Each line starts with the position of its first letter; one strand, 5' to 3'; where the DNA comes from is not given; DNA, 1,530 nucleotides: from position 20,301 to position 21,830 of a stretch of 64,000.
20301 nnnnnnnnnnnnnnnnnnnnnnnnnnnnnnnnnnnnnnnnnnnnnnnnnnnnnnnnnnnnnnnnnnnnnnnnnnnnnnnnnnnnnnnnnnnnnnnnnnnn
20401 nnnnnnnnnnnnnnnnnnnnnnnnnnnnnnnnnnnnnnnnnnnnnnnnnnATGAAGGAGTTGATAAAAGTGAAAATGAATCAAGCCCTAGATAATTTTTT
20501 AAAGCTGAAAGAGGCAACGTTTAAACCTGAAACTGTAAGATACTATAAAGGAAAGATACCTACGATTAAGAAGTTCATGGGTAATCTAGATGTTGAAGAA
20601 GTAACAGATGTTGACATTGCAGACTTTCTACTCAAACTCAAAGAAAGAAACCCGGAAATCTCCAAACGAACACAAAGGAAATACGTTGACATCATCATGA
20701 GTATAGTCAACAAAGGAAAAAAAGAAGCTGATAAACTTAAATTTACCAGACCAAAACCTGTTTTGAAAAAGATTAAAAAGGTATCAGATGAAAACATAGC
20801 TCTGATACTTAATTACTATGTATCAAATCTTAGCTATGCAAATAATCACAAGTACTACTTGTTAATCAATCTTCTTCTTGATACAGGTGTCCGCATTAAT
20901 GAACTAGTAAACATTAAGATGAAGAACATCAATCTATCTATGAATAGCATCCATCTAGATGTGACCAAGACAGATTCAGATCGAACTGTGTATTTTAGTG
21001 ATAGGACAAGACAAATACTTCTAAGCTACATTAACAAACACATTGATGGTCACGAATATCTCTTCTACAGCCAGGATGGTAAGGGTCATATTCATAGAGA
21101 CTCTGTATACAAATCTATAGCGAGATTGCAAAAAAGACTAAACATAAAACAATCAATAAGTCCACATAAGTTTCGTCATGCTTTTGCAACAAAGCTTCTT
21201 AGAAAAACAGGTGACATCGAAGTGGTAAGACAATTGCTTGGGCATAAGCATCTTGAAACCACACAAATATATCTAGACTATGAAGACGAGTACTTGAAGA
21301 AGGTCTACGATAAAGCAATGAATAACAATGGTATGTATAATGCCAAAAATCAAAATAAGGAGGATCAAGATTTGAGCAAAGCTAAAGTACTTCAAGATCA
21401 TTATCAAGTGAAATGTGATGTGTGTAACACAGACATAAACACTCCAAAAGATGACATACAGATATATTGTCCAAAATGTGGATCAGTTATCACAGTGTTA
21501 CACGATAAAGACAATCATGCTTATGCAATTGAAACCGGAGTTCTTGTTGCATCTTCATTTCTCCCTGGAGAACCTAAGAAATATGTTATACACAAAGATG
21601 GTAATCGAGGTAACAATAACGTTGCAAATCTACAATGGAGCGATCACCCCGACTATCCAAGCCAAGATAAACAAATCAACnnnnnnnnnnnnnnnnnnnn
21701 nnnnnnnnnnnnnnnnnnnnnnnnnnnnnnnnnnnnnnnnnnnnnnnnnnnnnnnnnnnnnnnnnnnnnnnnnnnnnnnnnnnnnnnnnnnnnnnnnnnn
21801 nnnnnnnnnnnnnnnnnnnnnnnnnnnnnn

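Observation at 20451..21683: Integrase carries a C-terminal zinc-ribbon and HNH_3-like extension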

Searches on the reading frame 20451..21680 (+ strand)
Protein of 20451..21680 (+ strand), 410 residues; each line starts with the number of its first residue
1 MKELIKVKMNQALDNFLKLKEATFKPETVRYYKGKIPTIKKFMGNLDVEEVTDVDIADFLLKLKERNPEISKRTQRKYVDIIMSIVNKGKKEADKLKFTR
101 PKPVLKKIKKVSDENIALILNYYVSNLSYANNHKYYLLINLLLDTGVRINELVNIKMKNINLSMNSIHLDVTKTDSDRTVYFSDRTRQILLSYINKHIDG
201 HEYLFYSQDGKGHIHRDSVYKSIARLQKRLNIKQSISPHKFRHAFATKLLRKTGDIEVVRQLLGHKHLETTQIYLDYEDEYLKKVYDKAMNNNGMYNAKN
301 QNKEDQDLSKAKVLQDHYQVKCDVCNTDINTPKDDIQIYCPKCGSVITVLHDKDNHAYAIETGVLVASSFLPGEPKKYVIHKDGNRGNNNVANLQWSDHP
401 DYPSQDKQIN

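Call 3: search_protein_families(library=pfam, proteins=[window:20451-21680:+], max_evalue=10)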
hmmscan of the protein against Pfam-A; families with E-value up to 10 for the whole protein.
window:20451-21680:+ (410 aa): 18 families
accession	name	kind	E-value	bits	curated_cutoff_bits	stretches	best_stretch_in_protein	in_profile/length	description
PF00589.27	Phage_integrase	-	4.2e-35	121.5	27.1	1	130-278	19-169/172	Phage integrase family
PF13495.12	Phage_int_SAM_4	-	1.3e-05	25.9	27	1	19-90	9-79/85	Phage integrase, N-terminal SAM-like domain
PF13392.12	HNH_3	-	2.1e-05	24.5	24.8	1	374-397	15-39/46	HNH endonuclease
PF01155.25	HypA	-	0.0054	17.2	28.9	1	309-346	60-95/112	Hydrogenase/urease nickel incorporation, metallochaperone, hypA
PF14659.12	Phage_int_SAM_3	-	0.012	16.2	22.6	1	12-63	5-57/58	Phage integrase, N-terminal SAM-like domain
PF16795.10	Phage_integr_3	-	0.014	15.7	27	1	133-277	21-147/161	Archaeal phage integrase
PF07191.17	Zn_ribbon_6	-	0.025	15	25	1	313-350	10-42/67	Double zinc ribbon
PF10122.14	Zn_ribbon_Com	-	0.028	14.3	22.9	1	334-346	21-33/52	Mu-like prophage protein Com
PF14446.12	Prok-RING_1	-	0.037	14.4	29.1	1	317-345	2-28/54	Prokaryotic RING finger family 1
PF15289.11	RFXA_RFXANK_bdg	-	0.07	13.7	26.1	1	277-315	31-69/122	Regulatory factor X-associated C-terminal binding domain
PF23548.1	Zn_ribbon_FGT1_2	-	0.074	13.1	27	1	319-351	2-34/35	FORGETTER1 second zinc ribbon domain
PF07754.17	HVO_2753_ZBP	-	0.15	12.3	33.2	1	322-347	1-26/46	Small zinc finger protein HVO_2753-like, Zn-binding pocket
PF22022.2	Phage_int_M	-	0.18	12.5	27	1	14-93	6-87/96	Phage integrase central domain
PF13717.11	Zn_ribbon_4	-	0.21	12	30.3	0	338-346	3-34/36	zinc-ribbon domain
PF08271.17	Zn_Ribbon_TF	-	0.22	11.5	29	1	321-347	2-29/43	TFIIB zinc-binding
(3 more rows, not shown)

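Call 5: find_homologous_proteins(query=window:20451-21680:+)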
Query window:20451-21680:+ (410 aa): 127 proteins with E <= 0.001 among 4906 candidates; the best 120 are listed.
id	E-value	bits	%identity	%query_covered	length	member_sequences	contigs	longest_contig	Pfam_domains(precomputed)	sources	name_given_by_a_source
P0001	1.4e-265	898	100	98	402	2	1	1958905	PF00589.28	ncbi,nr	ncbi:tyrosine-type recombinase/integrase [Candidatus Xianfuyuplasma coldseepsis]|nr:tyrosine-type re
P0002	7.5e-121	422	68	70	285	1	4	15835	PF00589.28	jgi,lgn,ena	-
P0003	5.6e-80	287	49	70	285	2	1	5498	PF00589.28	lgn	-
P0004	7.8e-74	267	48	69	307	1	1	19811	PF00589.28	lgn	-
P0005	2.6e-72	262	45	70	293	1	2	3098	PF00589.28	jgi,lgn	jgi:site-specific recombinase XerD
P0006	1.7e-70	256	48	69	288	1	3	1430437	PF00589.28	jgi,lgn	jgi:site-specific recombinase XerD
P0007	9.6e-67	244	45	70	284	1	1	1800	PF00589.28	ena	-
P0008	2.2e-66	243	43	71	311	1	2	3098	PF14659.13,PF00589.28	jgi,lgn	jgi:site-specific recombinase XerD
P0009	2.9e-64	236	46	64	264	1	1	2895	PF00589.28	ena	-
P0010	3.8e-53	199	41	69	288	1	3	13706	PF00589.28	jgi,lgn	jgi:site-specific recombinase XerD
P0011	1.4e-49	187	40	70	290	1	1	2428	PF00589.28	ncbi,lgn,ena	-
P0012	4.0e-49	186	38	70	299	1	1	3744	PF00589.28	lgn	-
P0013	1.4e-41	161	36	70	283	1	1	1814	PF14659.13,PF00589.28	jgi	jgi:site-specific recombinase XerD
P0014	1.5e-41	161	36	70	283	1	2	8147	PF14659.13,PF00589.28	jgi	jgi:site-specific recombinase XerD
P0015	2.9e-41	160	36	70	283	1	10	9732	PF14659.13,PF00589.28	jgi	jgi:site-specific recombinase XerD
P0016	8.2e-38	149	34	66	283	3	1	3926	PF13102.13,PF00589.28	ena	-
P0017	1.5e-37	148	35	65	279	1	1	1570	PF00589.28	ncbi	-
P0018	6.3e-37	146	34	70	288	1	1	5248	PF00589.28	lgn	-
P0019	8.6e-36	142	39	56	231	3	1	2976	PF00589.28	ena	-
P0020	2.2e-35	141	37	62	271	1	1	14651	PF00589.28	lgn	-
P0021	3.0e-35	140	37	65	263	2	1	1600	PF00589.28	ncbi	-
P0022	5.7e-33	133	34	69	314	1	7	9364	PF00589.28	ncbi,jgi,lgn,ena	-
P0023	5.4e-29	119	31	68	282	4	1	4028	PF13102.13,PF00589.28,PF02899.24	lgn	-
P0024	3.1e-28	117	32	68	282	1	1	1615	PF00589.28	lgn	-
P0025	1.0e-25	109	30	70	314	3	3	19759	PF13102.13,PF00589.28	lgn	-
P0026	1.8e-25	108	33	68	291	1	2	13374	PF00589.28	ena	-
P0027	4.8e-23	100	33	67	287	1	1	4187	PF00589.28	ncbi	-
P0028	6.0e-23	100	30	68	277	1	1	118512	PF13495.13,PF00589.28,PF02899.24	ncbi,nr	ncbi:hypothetical protein N752_29480 [Desulforamulus aquiferis]|nr:tyrosine-type recombinase/integra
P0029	1.2e-22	99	42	36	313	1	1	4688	PF13102.13,PF00589.28,PF22823.3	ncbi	-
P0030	2.1e-19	88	30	59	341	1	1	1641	PF13495.13,PF00589.28,PF02899.24,PF22823.3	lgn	-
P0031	5.9e-19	86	34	47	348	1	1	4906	PF13495.13,PF00589.28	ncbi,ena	-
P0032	3.3e-18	84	36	43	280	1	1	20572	PF00589.28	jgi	jgi:integrase/recombinase XerD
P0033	8.9e-18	83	28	68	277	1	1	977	PF13495.13,PF00589.28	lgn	-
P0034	4.1e-17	80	35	39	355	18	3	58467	PF13495.13,PF00589.28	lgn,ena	-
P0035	5.0e-17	80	34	40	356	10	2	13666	PF13495.13,PF00589.28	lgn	-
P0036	7.2e-17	80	38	39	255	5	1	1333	PF00589.28,PF02899.24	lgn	-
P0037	9.0e-17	79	30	64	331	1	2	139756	PF13495.13,PF00589.28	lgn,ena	-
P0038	1.3e-16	79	38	37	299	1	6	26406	PF13495.13,PF00589.28,PF02899.24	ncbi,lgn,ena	-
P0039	1.9e-16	78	30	47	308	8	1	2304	PF13495.13,PF00589.28,PF02899.24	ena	-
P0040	1.0e-15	76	37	37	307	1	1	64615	PF13495.13,PF00589.28,PF02899.24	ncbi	-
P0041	1.2e-15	76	30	35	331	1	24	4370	PF13495.13,PF00589.28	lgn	-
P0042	3.6e-15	74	37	37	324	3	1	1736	PF13495.13,PF00589.28,PF02899.24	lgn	-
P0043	7.4e-15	73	28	65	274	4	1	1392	PF13495.13,PF00589.28,PF22823.3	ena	-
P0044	1.2e-14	72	26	64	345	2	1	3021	PF13495.13,PF00589.28,PF02899.24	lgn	-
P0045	1.4e-14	72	28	59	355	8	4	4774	PF13495.13,PF00589.28,PF02899.24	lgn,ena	-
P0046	1.8e-14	72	27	61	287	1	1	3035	PF00589.28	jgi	jgi:integrase/recombinase XerD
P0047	1.9e-14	72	35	37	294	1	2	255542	PF13495.13,PF13102.13,PF00589.28,PF02899.24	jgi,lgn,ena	-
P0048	2.0e-14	72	38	36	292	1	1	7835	PF13495.13,PF00589.28,PF02899.24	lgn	-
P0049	2.5e-14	71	31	37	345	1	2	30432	PF13495.13,PF00589.28,PF02899.24,PF24624.2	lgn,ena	-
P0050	3.1e-14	71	37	37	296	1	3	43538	PF13495.13,PF00589.28,PF02899.24,PF22823.3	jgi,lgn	jgi:tyrosine recombinase XerC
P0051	3.1e-14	71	27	62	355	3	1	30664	PF13495.13,PF00589.28,PF02899.24,PF22823.3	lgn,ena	-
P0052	4.7e-14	70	30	63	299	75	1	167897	PF13495.13,PF13102.13,PF00589.28,PF02899.24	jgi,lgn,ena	jgi:integrase/recombinase XerD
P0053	4.8e-14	70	35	37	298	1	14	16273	PF13495.13,PF00589.28,PF02899.24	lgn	-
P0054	5.3e-14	70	35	37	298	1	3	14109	PF13495.13,PF13102.13,PF00589.28,PF02899.24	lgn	-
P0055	1.2e-13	69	27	64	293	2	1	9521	PF13495.13,PF00589.28,PF02899.24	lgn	-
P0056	1.5e-13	69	29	61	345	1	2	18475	PF13495.13,PF00589.28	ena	-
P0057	2.2e-13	68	25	68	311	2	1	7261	PF13495.13,PF13102.13,PF00589.28,PF02899.24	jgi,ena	-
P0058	2.9e-13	68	33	38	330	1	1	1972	PF13495.13,PF13102.13,PF00589.28,PF02899.24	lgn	-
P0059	3.4e-13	67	33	38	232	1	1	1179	PF00589.28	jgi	jgi:integrase/recombinase XerD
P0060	3.7e-13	67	27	64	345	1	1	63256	PF13495.13,PF00589.28,PF02899.24,PF24624.2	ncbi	-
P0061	4.4e-13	67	28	60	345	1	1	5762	PF13495.13,PF00589.28,PF02899.24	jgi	jgi:site-specific recombinase XerD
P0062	4.8e-13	67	35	39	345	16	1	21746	PF13495.13,PF00589.28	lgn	-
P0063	5.8e-13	67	31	37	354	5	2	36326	PF13495.13,PF00589.28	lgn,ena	-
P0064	6.5e-13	67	32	37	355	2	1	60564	PF13495.13,PF00589.28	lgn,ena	-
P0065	9.0e-13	66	27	65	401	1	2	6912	PF14659.13,PF13102.13,PF00589.28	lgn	-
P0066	1.0e-12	66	33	37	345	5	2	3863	PF13495.13,PF00589.28,PF24624.2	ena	-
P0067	1.1e-12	66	30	38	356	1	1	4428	PF13495.13,PF00589.28,PF02899.24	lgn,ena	-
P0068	1.2e-12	66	36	36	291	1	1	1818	PF13495.13,PF00589.28,PF02899.24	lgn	-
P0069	1.3e-12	66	27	64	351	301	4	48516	PF13495.13,PF00589.28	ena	-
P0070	1.3e-12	66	30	37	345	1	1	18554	PF13495.13,PF00589.28,PF24624.2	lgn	-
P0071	1.5e-12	65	31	38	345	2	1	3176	PF13495.13,PF00589.28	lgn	-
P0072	1.8e-12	65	32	45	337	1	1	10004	PF13495.13,PF00589.28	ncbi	-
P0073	2.2e-12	65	31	37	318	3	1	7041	PF13495.13,PF00589.28,PF02899.24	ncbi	ncbi:MAG: tyrosine-type recombinase/integrase [Desulfotomaculaceae bacterium]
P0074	3.0e-12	64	32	38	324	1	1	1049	PF13495.13,PF13102.13,PF00589.28,PF02899.24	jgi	jgi:integrase/recombinase XerD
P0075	6.2e-12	63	31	37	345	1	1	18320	PF13495.13,PF00589.28,PF24624.2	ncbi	-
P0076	6.3e-12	63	36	14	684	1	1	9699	PF07463.17,PF13392.13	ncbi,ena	-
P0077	6.7e-12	63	32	45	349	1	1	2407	PF13495.13,PF00589.28,PF02899.24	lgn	-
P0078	6.9e-12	63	25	62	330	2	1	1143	PF13495.13,PF00589.28,PF02899.24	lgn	-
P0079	1.2e-11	62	26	65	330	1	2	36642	PF13495.13,PF00589.28,PF02899.24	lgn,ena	-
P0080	1.5e-11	62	32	36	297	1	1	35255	PF13495.13,PF00589.28,PF02899.24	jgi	jgi:integrase/recombinase XerD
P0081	1.6e-11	62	34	37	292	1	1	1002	PF00589.28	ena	-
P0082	1.8e-11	62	26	65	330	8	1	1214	PF13495.13,PF00589.28,PF02899.24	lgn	-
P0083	2.4e-11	61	27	68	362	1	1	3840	PF13495.13,PF13102.13,PF00589.28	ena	-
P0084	2.5e-11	61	32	39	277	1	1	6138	PF00589.28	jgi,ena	-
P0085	2.8e-11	61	33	33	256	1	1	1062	PF13495.13,PF00589.28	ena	-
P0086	5.2e-11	60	32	33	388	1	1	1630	PF00589.28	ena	-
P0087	6.6e-11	60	34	35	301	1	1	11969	PF00589.28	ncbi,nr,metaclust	ncbi:MAG: tyrosine recombinase XerD [Mycoplasmataceae bacterium RV_VA103A]|nr:MAG: tyrosine recombin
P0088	6.9e-11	60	25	62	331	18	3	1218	PF13495.13,PF00589.28,PF02899.24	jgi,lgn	jgi:Site-specific recombinase XerD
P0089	9.1e-11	59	28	66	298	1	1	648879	PF00589.28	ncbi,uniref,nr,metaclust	ncbi:putative tyrosine recombinase XerC-like [endosymbiont DhMRE of Dentiscutata heterogama]|uniref:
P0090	9.4e-11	59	34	35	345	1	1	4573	PF13495.13,PF00589.28,PF02899.24,PF24624.2,PF22823.3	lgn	-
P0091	1.2e-10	59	32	38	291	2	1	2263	PF00589.28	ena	-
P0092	1.3e-10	59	36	36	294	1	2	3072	PF00589.28,PF02899.24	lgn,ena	-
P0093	1.6e-10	59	28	39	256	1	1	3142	PF00589.28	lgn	-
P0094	2.0e-10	58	29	56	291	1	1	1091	PF00589.28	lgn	-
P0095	4.0e-10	57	35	35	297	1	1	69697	PF00589.28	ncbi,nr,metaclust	ncbi:MAG: tyrosine recombinase XerD [Mycoplasmataceae bacterium RV_VA103A]|nr:MAG: tyrosine recombin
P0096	4.9e-10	57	31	38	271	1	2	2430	PF00589.28,PF22823.3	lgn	-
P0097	5.8e-10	57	29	61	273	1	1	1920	PF00589.28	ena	-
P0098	5.8e-10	57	26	69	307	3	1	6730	PF00589.28,PF02899.24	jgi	-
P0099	1.1e-9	56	28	38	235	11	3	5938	PF00589.28,PF22823.3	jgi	-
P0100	1.2e-9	56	29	62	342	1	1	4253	PF13495.13,PF00589.28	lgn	-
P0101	1.3e-9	56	30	34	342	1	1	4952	PF13495.13,PF00589.28,PF02899.24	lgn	-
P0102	1.3e-9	56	28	35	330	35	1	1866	PF13495.13,PF00589.28,PF02899.24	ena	-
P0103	1.4e-9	56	32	37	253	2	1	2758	PF00589.28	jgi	-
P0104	1.8e-9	55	32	39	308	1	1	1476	PF13102.13,PF00589.28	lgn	-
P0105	2.7e-9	55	32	38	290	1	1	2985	PF00589.28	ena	-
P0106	2.8e-9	55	26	63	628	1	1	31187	PF13495.13,PF00589.28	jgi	jgi:site-specific recombinase XerD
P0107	3.4e-9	54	31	37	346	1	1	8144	PF00589.28,PF02899.24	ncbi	-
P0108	4.4e-9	54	33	34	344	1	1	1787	PF00589.28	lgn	-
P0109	4.6e-9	54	28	61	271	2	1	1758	PF00589.28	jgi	jgi:integrase/recombinase XerD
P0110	6.5e-9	53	31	35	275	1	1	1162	PF00589.28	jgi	-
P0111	1.7e-8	52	32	37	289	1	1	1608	PF00589.28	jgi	jgi:integrase/recombinase XerD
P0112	2.6e-8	51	29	32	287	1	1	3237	PF00589.28,PF02899.24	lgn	-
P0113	2.9e-8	51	29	34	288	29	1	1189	PF13495.13,PF00589.28,PF02899.24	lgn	-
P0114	3.3e-8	51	31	37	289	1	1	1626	PF00589.28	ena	-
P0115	4.2e-8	51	26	47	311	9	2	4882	PF13495.13,PF00589.28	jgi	jgi:site-specific recombinase XerD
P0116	6.1e-8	50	26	73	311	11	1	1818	PF00589.28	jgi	-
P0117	1.4e-7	49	26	57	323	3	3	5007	PF13495.13,PF00589.28,PF02899.24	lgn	-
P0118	2.6e-7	48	28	38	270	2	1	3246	PF13495.13,PF00589.28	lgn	-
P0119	4.1e-7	47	23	60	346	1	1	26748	PF13495.13,PF00589.28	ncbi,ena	-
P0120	1.4e-6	46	26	65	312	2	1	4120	PF00589.28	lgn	-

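Call 10: find_encoding_contigs(protein=P0002, flank=5000, max_places=4)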
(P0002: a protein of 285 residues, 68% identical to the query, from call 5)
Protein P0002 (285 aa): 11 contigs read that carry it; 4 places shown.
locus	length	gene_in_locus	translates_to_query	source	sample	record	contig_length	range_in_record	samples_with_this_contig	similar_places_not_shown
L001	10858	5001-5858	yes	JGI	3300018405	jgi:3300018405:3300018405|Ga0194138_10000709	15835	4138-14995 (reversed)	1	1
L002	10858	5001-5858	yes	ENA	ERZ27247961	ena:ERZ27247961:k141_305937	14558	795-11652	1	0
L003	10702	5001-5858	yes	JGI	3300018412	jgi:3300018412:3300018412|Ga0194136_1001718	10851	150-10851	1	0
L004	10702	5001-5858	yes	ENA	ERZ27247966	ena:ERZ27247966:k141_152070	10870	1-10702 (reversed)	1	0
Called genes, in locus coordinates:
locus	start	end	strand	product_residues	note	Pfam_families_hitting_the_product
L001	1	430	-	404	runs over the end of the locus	PF01420:Methylase_S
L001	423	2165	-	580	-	PF12161:HsdM_N, PF02384:N6_Mtase, PF01170:UPF0020 (faint), PF07669:Eco57I (weak)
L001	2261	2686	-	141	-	PF13560:HTH_31 (weak), PF01381:HTH_3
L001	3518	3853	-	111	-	-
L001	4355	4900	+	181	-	PF00239:Resolvase, PF13551:HTH_29 (faint), PF02954:HTH_8 (weak), PF13384:HTH_23 (weak)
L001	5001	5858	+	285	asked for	PF00589:Phage_integrase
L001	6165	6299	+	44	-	-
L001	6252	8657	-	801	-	PF00403:HMA, PF00122:E1-E2_ATPase, PF00702:Hydrolase, PF12710:HAD (weak), PF08282:Hydrolase_3 (faint), PF00403:HMA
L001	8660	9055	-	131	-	PF12840:HTH_20 (weak), PF01022:HTH_5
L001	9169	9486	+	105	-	PF00085:Thioredoxin (weak)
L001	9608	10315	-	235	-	PF01643:Acyl-ACP_TE, PF13279:4HBT_2 (faint), PF20791:Acyl-ACP_TE_C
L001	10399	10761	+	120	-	PF02142:MGS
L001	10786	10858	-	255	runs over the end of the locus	PF10920:DUF2705 (weak)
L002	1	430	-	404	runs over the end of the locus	PF01420:Methylase_S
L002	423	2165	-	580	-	PF12161:HsdM_N, PF02384:N6_Mtase, PF01170:UPF0020 (faint), PF07669:Eco57I (weak)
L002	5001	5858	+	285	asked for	PF00589:Phage_integrase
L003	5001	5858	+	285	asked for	PF00589:Phage_integrase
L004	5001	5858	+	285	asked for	PF00589:Phage_integrase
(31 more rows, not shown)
